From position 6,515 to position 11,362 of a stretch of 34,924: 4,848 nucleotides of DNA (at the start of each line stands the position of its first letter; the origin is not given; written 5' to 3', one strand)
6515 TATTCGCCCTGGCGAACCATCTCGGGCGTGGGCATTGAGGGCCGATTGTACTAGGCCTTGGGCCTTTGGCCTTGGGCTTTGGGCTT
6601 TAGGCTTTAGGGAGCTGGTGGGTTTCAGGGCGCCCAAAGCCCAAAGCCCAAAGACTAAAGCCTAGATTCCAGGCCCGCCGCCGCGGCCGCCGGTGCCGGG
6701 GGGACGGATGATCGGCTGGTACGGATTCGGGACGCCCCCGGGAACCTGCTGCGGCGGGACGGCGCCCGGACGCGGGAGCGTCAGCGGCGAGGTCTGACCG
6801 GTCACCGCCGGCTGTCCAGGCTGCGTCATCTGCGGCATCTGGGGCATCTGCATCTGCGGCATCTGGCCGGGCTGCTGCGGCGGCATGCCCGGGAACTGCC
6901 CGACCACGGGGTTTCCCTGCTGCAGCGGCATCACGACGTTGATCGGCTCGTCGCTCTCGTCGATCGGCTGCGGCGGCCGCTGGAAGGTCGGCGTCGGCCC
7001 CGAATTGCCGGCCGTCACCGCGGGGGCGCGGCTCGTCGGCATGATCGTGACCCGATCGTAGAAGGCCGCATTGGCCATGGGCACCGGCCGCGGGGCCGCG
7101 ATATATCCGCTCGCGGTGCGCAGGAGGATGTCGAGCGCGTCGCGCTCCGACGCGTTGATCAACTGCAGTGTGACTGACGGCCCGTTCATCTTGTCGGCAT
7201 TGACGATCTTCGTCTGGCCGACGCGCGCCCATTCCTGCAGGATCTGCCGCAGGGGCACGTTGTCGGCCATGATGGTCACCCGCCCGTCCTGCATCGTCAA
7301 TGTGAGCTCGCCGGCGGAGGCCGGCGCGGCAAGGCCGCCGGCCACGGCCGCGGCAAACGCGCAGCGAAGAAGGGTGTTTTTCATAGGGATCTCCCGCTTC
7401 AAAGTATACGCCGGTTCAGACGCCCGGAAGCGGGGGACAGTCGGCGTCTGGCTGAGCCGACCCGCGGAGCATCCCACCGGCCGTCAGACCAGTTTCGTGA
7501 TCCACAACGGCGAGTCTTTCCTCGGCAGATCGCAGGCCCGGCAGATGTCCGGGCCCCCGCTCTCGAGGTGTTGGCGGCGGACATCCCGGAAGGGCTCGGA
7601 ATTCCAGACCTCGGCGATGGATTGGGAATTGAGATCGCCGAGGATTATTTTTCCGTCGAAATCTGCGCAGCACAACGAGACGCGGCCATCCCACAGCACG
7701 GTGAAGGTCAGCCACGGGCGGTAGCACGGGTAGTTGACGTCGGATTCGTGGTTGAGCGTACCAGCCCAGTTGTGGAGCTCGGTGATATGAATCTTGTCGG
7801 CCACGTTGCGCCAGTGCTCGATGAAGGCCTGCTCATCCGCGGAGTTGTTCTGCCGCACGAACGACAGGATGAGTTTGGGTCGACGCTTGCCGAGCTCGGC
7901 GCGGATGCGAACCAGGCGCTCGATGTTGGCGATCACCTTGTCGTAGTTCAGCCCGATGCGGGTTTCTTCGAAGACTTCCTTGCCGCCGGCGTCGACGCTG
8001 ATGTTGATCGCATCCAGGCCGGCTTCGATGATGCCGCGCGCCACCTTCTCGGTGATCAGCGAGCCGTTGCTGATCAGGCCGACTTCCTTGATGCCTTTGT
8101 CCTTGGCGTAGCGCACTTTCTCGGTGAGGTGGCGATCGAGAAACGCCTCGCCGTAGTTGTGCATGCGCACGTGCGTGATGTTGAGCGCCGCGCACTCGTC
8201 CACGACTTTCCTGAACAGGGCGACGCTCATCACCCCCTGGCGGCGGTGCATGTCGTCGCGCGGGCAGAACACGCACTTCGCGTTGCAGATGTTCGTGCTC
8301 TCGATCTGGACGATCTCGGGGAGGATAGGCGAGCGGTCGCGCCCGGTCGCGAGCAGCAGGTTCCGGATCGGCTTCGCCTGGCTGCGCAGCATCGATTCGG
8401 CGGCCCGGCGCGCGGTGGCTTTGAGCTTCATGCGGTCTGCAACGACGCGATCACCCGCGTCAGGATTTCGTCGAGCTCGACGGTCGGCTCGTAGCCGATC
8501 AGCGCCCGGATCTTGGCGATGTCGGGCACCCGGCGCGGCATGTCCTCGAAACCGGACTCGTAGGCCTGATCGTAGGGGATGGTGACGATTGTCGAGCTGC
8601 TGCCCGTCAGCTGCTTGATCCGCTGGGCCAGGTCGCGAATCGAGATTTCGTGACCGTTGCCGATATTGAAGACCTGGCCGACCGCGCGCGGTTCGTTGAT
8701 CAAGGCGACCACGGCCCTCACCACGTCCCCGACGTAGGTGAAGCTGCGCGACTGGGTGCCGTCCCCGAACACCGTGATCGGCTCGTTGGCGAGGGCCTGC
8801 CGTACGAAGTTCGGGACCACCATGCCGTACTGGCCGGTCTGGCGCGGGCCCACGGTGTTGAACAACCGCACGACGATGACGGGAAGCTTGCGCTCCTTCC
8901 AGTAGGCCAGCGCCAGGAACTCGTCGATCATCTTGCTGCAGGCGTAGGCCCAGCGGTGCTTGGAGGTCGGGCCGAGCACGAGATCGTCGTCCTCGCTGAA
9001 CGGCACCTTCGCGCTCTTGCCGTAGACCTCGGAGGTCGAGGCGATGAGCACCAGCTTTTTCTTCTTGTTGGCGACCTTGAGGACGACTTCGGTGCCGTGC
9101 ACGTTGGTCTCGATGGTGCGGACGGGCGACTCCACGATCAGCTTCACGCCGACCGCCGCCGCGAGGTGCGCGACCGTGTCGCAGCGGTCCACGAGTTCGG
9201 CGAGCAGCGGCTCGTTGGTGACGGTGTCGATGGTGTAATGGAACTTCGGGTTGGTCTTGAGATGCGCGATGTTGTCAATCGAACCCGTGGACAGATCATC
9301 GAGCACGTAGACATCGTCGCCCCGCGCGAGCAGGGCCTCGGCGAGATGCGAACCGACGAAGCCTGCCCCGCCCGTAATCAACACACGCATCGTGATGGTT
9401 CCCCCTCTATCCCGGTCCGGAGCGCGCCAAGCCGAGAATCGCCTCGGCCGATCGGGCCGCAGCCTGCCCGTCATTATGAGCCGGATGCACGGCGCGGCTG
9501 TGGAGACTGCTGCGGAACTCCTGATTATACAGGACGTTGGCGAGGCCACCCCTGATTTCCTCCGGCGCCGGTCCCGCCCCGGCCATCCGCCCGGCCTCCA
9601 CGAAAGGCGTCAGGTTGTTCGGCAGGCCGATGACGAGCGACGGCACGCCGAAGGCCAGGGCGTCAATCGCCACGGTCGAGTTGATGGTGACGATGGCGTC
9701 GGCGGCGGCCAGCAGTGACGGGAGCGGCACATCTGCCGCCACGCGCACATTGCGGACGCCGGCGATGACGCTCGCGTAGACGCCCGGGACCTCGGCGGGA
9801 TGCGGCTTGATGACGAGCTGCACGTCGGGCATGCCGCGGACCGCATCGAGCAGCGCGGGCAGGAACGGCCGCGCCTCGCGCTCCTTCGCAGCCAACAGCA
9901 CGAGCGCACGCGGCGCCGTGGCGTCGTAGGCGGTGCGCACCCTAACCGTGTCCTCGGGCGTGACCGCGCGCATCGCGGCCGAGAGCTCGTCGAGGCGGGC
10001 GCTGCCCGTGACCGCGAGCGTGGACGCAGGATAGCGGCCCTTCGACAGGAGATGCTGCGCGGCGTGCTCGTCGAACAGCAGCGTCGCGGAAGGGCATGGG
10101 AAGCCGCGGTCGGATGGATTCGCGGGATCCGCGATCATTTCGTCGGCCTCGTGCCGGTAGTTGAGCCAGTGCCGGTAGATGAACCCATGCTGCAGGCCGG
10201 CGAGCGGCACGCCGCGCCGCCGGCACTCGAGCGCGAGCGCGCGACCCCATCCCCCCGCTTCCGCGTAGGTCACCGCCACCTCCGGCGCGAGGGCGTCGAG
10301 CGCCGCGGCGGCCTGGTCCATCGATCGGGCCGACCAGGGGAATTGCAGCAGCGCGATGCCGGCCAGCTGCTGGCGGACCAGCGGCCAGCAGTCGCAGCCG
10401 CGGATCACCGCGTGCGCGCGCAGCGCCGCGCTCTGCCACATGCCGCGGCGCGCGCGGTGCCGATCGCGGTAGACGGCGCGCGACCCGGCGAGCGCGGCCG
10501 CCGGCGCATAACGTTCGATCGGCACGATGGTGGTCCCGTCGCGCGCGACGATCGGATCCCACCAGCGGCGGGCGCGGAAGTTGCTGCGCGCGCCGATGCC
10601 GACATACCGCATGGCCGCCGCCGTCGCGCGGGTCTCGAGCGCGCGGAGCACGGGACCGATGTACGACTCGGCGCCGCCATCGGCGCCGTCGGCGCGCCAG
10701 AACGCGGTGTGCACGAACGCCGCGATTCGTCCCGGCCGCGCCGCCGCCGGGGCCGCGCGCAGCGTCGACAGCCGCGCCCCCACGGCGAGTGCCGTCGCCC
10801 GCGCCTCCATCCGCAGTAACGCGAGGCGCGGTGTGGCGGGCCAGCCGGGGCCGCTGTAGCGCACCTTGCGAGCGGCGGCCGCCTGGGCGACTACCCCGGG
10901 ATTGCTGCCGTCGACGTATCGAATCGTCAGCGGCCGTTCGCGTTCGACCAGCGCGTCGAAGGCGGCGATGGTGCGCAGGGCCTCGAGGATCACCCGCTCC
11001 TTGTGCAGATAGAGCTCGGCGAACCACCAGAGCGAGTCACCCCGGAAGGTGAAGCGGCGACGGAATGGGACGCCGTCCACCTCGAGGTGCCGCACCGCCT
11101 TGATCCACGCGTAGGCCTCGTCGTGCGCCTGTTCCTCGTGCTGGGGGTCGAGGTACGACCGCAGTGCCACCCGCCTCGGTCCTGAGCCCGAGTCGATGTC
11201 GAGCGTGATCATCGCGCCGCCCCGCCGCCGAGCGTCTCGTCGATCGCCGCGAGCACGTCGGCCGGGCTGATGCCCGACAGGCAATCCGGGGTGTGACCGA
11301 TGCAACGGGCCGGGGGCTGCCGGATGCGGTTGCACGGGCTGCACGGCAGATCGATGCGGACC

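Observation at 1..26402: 26-kb, 22-gene co-directional envelope-glycan operon with three GT-C enzymes and four polyprenyl-phosphate-type GT2 synthases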

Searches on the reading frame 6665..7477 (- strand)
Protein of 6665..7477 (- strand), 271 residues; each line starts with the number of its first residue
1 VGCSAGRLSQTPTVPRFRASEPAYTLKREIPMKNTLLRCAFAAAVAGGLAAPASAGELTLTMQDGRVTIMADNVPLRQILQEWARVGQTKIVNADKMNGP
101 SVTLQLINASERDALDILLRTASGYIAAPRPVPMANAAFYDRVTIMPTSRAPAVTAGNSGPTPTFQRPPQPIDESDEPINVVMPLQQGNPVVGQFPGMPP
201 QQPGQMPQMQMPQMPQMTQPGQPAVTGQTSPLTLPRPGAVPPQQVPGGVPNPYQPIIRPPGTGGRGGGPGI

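Call 8: search_protein_families(library=pfam, proteins=[window:6665-7477:-], max_evalue=0.01)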
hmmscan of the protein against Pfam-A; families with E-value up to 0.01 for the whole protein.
window:6665-7477:- (271 aa): 0 families
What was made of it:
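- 6662..7384 (-): G6, secreted protein: signal peptide, secretin-N0-like domain, Pro/Gln/Gly-rich tail. No Pfam hit (call 8).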

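Call 11: search_protein_families(library=ncbifam, proteins=[window:6665-7477:-], max_evalue=0.001)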
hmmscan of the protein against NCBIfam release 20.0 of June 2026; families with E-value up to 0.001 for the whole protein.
window:6665-7477:- (271 aa): 2 families
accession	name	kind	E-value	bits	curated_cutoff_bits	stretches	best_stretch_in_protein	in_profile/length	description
TIGR02515.1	IV_pilus_PilQ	subfamily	3.1e-05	23.1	284.35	1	66-122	3-58/428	type IV pilus secretin PilQ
NF010083.0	PRK13568.1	equivalog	9.7e-05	21.3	554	1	58-123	19-83/419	DNA uptake porin HofQ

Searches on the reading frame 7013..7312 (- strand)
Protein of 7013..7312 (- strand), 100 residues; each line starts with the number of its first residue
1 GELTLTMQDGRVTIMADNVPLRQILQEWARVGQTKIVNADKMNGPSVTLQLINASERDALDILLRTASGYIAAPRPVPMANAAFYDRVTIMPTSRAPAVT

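Call 104: search_solved_structures(query=A9, max_evalue=10, show_alignments=2)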
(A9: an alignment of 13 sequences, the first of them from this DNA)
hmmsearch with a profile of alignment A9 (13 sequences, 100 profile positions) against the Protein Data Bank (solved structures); distinct sequences matched with E-value up to 10: 15.
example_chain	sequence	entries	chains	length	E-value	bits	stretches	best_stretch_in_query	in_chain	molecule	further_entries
4ar0_A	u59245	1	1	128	9.6e-05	25.8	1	11-67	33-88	TYPE IV PILUS BIOGENESIS AND COMPETENCE PROTEIN PILQ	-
3jc8_Qa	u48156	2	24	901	0.0011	22.4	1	11-67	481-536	PilQ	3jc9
4av2_A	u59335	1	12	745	0.0011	22.3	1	11-67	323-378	TYPE IV PILUS BIOGENESIS AND COMPETENCE PROTEIN PILQ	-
9sh1_A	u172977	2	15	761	0.0011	22.3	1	11-67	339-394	Type IV pilus biogenesis and competence protein PilQ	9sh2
9x0w_A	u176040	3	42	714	0.0049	20.3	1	13-66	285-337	Fimbrial assembly protein PilQ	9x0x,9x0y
6ve2_A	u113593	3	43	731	0.0053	20.2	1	13-66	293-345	Fimbrial assembly protein PilQ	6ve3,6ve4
6w6m_A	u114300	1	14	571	0.029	17.8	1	12-65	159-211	Type IV pilus secretin PilQ family protein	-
4z8b_A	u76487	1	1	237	1.4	12.4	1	12-34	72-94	Lectin alpha chain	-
5byn_A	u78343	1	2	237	1.5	12.4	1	8-34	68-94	Concanavalin-A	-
2cwm_A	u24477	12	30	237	1.5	12.4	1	8-34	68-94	lectin | Concanavalin A | Concanavalin-A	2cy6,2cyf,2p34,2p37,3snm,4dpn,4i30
5f5q_A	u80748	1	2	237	1.5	12.4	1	8-34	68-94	Concanavalin-A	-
4not_A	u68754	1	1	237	1.6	12.3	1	12-34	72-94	Lectin alpha chain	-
2je9_A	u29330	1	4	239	1.6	12.3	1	12-34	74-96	LECTIN ALPHA CHAIN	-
1wuv_A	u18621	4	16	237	1.8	12.1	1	8-34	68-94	Concanavalin A | Canavalia gladiata lectin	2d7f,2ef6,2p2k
2ovu_A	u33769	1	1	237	1.8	12.1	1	8-34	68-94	Canavalia gladiata lectin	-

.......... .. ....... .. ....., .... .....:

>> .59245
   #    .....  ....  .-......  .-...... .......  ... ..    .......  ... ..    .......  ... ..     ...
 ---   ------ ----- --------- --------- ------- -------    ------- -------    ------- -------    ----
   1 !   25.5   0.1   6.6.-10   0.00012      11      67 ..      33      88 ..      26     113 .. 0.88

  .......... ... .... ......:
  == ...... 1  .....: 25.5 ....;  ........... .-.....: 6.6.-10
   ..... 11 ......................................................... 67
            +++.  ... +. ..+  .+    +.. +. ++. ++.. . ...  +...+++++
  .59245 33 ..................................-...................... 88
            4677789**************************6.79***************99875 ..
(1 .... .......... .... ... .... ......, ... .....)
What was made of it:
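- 6662..7384 (-): A profile of 13 orthologues hits the PilQ N0 domain 4ar0 at E 1e-4 (call 104).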

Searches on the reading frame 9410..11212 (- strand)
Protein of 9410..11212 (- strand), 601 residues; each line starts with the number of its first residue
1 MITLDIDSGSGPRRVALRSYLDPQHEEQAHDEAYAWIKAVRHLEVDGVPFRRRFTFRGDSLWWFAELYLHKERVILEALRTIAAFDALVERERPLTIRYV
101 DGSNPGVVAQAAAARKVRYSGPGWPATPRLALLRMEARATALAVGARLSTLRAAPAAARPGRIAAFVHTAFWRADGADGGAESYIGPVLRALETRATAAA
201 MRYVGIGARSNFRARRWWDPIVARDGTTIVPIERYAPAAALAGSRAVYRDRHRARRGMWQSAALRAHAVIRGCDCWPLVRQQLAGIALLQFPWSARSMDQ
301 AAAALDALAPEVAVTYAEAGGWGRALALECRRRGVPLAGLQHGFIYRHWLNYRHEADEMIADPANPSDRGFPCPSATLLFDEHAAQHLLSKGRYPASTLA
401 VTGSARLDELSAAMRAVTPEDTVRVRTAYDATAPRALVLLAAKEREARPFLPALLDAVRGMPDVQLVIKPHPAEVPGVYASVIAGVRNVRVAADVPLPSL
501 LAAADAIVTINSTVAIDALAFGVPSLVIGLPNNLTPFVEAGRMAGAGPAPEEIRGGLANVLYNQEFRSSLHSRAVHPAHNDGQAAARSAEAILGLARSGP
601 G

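Call 8: search_protein_families(library=pfam, proteins=[window:9410-11212:-], max_evalue=0.01)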
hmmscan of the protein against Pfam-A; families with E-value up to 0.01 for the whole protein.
window:9410-11212:- (601 aa): 5 families
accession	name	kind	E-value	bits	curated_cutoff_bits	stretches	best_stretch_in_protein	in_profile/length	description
PF02350.25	Epimerase_2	-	1.9e-06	27.4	30.6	1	381-592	130-346/347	UDP-N-acetylglucosamine 2-epimerase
PF05159.20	Capsule_synth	-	4e-06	26.9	20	1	454-531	177-264/310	Capsule polysaccharide biosynthesis protein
PF20471.4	DUF6716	-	0.00011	21.8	27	1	479-528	230-283/342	Putative glycosyltransferase (DUF6716)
PF06722.18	EryCIII-like_C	-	0.0027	18.1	31.7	1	487-545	31-88/145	Erythromycin biosynthesis protein CIII-like, C-terminal domain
PF19593.4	DUF6098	-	0.008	16.3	27.2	0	76-161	5-90/141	Family of unknown function (DUF6098)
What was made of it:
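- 9407..11212 (-): G9, 601-aa protein with an unknown N-terminal domain and a C-terminal half-GT-B (Capsule_synth / surface-carbohydrate / 2-epimerase-like). Pfam Capsule_synth 26.9 bits (gathering cut-off 20) and Epimerase_2 27 bits, below cut-off (call 8).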

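Call 11: search_protein_families(library=ncbifam, proteins=[window:9410-11212:-], max_evalue=0.001)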
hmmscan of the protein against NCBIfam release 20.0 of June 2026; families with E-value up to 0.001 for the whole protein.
window:9410-11212:- (601 aa): 2 families
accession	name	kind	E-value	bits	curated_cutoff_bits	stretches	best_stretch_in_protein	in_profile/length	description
TIGR04396.2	surf_polysacc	subfamily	2.6e-13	49.9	125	1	461-526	221-286/427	surface carbohydrate biosynthesis protein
NF046086.1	BFO_1060_trans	domain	3.5e-08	33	200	1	441-529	198-290/365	BFO_1060 family glycosyltransferase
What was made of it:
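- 9407..11212 (-): TIGR04396 50 bits, below cut-off (call 11).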

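Call 45: search_solved_structures(query=A6, max_evalue=1)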
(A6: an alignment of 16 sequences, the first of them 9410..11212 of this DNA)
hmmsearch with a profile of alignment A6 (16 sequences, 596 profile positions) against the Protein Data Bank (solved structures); distinct sequences matched with E-value up to 1: 4.
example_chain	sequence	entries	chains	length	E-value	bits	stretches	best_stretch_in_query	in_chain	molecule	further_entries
4fkz_A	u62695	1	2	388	0.001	21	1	398-593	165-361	UDP-N-acetylglucosamine 2-epimerase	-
1o6c_A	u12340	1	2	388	0.001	21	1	398-593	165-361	UDP-N-acetylglucosamine 2-epimerase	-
6vlb_A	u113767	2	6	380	0.005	18.8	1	397-584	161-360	UDP-N-acetylglucosamine 2-epimerase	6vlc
7ya2_A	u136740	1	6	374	0.094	14.5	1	381-476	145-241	Capsular polysaccharide synthesis enzyme CapG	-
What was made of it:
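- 9407..11212 (-): A profile hits UDP-GlcNAc 2-epimerases at E 1e-3 (call 45).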
